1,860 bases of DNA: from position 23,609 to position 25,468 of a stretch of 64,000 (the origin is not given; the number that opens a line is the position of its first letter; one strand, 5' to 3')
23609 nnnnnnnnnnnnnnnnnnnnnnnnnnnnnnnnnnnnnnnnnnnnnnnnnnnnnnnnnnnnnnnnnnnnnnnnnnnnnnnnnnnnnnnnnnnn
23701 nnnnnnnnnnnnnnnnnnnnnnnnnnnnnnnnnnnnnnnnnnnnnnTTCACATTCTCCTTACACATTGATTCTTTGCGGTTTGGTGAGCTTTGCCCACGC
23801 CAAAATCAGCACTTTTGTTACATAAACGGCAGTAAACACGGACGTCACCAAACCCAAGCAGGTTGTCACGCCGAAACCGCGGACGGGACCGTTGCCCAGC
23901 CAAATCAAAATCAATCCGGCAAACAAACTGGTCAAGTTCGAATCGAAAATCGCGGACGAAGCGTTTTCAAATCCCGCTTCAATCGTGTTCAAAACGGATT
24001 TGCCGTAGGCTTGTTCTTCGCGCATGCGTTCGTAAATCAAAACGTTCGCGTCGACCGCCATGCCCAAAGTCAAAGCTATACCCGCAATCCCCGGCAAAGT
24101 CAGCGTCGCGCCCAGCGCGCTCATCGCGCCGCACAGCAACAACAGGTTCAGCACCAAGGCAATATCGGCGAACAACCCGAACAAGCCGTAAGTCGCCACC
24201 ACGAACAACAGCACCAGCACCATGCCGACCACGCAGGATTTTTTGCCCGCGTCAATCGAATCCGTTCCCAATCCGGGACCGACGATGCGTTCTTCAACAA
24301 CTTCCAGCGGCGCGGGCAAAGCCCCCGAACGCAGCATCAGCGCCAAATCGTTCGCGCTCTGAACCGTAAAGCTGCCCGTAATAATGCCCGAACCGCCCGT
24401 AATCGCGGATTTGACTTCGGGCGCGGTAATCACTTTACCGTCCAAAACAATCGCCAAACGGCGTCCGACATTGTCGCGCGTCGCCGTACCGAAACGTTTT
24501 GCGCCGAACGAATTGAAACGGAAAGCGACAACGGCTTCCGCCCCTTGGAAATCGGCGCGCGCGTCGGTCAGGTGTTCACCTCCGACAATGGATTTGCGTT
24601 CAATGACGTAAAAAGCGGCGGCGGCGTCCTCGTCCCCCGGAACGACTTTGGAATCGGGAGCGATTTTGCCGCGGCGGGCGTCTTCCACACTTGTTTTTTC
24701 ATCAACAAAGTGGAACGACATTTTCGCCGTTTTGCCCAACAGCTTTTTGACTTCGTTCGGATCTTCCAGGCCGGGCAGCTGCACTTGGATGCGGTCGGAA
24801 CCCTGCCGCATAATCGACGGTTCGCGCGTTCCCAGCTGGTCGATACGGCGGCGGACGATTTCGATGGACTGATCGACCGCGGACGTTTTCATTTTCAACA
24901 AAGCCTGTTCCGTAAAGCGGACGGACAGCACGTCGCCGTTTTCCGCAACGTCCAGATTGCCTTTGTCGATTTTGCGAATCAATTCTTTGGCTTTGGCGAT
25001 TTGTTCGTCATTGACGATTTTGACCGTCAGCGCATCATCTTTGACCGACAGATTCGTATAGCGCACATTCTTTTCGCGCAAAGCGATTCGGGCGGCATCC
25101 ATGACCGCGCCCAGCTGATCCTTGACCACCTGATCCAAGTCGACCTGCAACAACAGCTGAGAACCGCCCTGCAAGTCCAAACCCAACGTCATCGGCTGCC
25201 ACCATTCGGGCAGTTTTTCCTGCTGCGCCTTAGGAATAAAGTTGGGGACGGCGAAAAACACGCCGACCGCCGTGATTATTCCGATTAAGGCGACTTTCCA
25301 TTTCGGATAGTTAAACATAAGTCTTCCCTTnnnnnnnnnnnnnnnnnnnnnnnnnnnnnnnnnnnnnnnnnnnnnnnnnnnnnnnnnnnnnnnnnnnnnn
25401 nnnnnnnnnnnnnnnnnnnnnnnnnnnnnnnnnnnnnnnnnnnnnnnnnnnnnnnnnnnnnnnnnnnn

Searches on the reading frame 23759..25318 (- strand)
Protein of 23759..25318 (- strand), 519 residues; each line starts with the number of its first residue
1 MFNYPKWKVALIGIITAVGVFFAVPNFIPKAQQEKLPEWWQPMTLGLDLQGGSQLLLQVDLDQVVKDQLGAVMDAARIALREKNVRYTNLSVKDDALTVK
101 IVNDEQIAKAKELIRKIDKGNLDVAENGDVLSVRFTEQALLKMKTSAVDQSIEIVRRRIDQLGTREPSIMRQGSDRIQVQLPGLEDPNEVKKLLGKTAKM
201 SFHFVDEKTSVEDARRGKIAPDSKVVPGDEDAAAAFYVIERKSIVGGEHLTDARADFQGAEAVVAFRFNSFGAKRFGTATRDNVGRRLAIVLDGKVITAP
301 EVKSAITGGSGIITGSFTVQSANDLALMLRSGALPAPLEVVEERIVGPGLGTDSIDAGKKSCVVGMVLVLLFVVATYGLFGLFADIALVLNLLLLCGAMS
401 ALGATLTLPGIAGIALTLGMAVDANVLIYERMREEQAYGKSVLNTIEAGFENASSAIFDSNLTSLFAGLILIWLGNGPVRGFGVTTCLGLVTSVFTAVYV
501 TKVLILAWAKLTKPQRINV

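Call 55: search_protein_families(library=pfam, proteins=[window:23759-25318:-], max_evalue=0.001)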
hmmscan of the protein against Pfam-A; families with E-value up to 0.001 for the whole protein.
window:23759-25318:- (519 aa): 5 families
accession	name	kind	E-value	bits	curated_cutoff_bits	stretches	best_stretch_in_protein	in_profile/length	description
PF22599.2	SecDF_P1_head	-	8.9e-38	129.1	27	1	231-336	8-114/114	SecDF, P1 head subdomain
PF21760.3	SecD_1st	-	9.9e-27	92.6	27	1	148-207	1-60/60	Protein translocase subunit SecDF, P1 domain, N-terminal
PF02355.23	SecD_SecF_C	-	1.7e-14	54.1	20.5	1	339-509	14-187/189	Protein export membrane protein SecD/SecF, C-terminal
PF13721.11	SecD-TM1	-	4.4e-07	30.7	30.5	0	3-31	3-31/103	SecD export protein N-terminal TM region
PF07549.19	Sec_GG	-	3.1e-05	23.8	20.3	1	41-60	6-25/28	SecD/SecF GG Motif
